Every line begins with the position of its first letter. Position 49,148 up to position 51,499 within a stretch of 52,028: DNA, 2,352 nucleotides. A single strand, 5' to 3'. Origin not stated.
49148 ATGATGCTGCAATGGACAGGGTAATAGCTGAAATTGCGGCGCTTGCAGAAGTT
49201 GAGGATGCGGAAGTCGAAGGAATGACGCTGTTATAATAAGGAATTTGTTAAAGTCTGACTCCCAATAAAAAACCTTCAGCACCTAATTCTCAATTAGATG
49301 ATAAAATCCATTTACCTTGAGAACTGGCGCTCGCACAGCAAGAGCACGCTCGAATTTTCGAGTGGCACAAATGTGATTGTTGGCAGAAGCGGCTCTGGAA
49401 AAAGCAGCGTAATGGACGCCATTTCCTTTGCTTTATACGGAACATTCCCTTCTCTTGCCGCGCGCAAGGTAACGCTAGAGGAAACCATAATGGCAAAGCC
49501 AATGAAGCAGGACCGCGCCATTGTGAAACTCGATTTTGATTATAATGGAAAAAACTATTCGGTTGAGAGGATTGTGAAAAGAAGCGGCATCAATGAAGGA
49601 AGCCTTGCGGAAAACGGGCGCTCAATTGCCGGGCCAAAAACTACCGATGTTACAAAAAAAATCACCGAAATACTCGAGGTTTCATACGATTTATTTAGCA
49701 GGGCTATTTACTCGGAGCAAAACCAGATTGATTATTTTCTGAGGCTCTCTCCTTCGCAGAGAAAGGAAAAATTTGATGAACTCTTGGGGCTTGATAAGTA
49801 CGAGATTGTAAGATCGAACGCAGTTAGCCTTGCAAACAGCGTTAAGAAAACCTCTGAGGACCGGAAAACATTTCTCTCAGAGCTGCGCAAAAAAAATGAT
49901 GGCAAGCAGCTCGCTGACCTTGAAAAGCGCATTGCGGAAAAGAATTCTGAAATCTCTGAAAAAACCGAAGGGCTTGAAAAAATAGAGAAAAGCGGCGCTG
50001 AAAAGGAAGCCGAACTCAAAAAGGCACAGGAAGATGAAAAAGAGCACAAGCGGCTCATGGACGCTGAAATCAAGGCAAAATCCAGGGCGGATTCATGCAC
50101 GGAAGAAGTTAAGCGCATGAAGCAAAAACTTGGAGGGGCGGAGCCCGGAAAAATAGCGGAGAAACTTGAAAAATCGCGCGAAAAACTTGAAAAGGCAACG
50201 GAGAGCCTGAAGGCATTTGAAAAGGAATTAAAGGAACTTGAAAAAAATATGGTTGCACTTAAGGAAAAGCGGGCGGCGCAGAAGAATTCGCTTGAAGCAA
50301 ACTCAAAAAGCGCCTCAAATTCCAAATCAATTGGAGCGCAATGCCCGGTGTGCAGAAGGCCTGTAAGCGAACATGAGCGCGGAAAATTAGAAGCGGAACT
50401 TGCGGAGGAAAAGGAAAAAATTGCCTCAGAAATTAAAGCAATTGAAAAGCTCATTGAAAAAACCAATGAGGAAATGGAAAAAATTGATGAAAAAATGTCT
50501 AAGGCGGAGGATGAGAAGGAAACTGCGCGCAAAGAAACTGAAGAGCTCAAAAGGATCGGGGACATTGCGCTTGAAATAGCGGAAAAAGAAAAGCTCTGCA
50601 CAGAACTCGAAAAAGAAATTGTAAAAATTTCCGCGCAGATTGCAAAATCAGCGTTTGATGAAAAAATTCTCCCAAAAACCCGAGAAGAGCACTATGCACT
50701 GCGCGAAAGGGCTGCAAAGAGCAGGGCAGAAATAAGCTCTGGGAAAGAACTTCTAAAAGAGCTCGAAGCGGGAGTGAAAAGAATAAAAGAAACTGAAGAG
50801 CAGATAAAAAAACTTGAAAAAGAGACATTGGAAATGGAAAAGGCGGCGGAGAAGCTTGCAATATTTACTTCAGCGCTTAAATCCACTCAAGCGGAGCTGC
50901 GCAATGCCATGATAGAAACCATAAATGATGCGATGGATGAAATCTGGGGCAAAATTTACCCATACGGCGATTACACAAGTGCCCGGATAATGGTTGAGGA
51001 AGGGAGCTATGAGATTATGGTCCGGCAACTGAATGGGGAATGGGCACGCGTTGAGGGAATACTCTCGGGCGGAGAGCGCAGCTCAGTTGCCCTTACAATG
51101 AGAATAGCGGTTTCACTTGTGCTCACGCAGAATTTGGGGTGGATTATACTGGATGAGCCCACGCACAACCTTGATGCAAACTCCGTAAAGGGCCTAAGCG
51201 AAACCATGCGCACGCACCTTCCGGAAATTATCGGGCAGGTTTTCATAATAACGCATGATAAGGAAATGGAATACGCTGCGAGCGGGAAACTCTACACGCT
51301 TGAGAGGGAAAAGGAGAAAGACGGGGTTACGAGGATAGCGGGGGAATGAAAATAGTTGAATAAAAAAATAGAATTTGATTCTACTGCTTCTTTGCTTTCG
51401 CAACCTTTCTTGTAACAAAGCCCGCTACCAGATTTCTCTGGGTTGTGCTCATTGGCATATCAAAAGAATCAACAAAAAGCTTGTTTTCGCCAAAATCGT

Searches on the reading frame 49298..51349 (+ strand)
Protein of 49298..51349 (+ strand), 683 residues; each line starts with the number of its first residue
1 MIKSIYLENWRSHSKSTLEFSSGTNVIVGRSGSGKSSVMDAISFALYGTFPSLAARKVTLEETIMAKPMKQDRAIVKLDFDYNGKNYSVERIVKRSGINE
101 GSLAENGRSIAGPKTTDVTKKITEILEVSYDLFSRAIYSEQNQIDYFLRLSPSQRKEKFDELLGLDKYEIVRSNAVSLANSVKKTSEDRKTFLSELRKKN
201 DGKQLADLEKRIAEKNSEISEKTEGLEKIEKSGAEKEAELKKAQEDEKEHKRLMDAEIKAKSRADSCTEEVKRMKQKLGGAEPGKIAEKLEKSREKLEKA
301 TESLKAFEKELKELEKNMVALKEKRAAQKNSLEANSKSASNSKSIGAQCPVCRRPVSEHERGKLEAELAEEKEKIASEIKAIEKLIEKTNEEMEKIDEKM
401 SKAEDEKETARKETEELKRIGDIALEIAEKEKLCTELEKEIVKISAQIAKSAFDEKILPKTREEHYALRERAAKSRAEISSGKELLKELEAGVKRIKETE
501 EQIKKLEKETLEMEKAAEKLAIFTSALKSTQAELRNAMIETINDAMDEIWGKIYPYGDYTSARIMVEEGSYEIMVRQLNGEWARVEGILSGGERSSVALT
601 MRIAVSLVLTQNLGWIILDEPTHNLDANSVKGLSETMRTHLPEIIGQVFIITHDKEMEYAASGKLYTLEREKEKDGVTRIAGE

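Call 41: find_encoding_contigs(protein=window:49298-51349:+, flank=10000, max_places=6)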
Protein window:49298-51349:+ (683 aa): 9 contigs read that carry it; 5 places shown.
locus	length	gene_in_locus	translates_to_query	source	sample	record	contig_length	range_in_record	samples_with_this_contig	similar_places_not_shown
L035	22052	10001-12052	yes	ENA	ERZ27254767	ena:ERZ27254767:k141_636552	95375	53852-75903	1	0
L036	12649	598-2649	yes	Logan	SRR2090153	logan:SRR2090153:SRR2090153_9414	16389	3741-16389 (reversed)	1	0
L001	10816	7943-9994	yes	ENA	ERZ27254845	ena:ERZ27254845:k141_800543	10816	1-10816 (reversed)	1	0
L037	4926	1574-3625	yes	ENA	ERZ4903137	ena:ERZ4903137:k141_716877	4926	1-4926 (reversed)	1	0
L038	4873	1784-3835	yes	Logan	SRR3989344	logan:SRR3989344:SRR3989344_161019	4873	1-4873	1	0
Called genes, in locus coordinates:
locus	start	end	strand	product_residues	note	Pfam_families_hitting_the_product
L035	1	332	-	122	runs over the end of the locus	PF10107:Endonuc_Holl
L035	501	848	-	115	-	-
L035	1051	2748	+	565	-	PF23613:ELP3_N (weak), PF04055:Radical_SAM, PF16199:Radical_SAM_C, PF00583:Acetyltransf_1 (weak)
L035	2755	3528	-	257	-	-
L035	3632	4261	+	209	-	PF02676:TYW3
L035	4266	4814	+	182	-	PF02834:LigT_PEase, PF10469:AKAP7_NLS (faint), PF13563:2_5_RNA_ligase2, PF02834:LigT_PEase (weak)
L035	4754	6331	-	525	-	PF00437:T2SSE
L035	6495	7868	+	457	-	PF01909:NTP_transf_2, PF09249:tRNA_NucTransf2, PF21133:CAA_C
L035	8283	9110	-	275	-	-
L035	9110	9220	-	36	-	-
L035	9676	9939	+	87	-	PF00736:EF1_GNE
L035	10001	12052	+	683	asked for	PF02463:SMC_N, PF13175:AAA_15, PF13476:AAA_23 (weak), PF13555:AAA_29, PF13304:AAA_21 (faint), PF13166:AAA_13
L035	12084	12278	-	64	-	PF00833:Ribosomal_S17e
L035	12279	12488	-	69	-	PF01192:RNA_pol_Rpb6 (weak)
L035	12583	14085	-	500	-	-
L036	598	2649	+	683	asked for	PF02463:SMC_N, PF13175:AAA_15, PF13476:AAA_23 (weak), PF13555:AAA_29, PF13304:AAA_21 (faint), PF13166:AAA_13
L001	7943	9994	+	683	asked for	PF02463:SMC_N, PF13175:AAA_15, PF13476:AAA_23 (weak), PF13555:AAA_29, PF13304:AAA_21 (faint), PF13166:AAA_13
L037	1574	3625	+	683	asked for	PF02463:SMC_N, PF13175:AAA_15, PF13476:AAA_23 (weak), PF13555:AAA_29, PF13304:AAA_21 (faint), PF13166:AAA_13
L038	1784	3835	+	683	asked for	PF02463:SMC_N, PF13175:AAA_15, PF13476:AAA_23 (weak), PF13555:AAA_29, PF13304:AAA_21 (faint), PF13166:AAA_13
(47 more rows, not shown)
